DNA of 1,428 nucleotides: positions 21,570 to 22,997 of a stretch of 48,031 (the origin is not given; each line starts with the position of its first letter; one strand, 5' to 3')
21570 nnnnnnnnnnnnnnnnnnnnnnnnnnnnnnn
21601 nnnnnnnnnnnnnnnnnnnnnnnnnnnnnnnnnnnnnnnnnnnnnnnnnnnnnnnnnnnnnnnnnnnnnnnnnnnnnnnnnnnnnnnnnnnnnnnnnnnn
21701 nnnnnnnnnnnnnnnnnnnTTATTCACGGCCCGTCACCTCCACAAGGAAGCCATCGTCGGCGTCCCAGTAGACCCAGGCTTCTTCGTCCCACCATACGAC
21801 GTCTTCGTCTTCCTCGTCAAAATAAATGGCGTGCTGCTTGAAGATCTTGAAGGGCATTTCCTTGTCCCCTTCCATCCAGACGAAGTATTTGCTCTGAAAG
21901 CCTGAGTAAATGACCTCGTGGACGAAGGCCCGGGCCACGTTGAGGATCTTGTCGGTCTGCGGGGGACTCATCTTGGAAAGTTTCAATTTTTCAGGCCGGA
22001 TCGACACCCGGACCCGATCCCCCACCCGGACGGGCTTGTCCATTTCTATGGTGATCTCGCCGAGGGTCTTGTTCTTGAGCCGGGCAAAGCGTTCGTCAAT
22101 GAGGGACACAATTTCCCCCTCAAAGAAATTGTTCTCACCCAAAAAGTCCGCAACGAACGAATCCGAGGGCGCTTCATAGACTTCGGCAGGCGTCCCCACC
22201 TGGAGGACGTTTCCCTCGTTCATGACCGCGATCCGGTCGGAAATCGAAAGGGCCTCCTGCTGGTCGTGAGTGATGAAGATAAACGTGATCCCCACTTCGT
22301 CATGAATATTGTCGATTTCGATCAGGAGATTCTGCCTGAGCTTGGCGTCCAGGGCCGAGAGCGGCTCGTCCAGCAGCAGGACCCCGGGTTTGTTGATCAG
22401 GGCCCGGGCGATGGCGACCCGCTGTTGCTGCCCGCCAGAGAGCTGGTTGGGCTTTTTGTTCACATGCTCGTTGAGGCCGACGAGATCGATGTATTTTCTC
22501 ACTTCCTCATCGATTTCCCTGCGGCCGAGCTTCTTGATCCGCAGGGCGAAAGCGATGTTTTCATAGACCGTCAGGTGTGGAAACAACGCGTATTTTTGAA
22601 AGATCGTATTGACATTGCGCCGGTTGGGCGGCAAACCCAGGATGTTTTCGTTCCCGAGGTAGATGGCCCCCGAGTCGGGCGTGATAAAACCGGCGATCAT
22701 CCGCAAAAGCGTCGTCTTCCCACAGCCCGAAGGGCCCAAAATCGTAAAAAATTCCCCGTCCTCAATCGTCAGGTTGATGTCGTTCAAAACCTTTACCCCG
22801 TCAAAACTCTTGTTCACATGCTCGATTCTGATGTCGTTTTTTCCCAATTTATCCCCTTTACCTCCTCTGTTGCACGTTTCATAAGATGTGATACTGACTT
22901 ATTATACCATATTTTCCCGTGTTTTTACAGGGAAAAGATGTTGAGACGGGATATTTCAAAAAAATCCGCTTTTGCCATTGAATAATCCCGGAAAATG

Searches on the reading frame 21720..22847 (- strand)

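Call 21: search_protein_families(library=pfam, proteins=[window:21720-22847:-], max_evalue=0.001)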
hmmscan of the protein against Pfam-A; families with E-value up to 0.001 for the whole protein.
window:21720-22847:- (375 aa): 5 families
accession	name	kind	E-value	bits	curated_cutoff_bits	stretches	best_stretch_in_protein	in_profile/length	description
PF00005.33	ABC_tran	-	1.3e-38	133.1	25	1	21-163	1-136/137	ABC transporter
PF08402.16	TOBE_2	-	1.1e-07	32.2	21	1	281-367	1-74/76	TOBE domain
PF13304.12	AAA_21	-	5.5e-07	30.4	27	0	134-196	236-300/304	AAA domain, putative AbiEii toxin, Type IV TA system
PF02463.25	SMC_N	-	7.2e-06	26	40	0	105-208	104-211/220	RecF/RecN/SMC N terminal domain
PF13401.12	AAA_22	-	0.00029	21.6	27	1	32-193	6-122/130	AAA domain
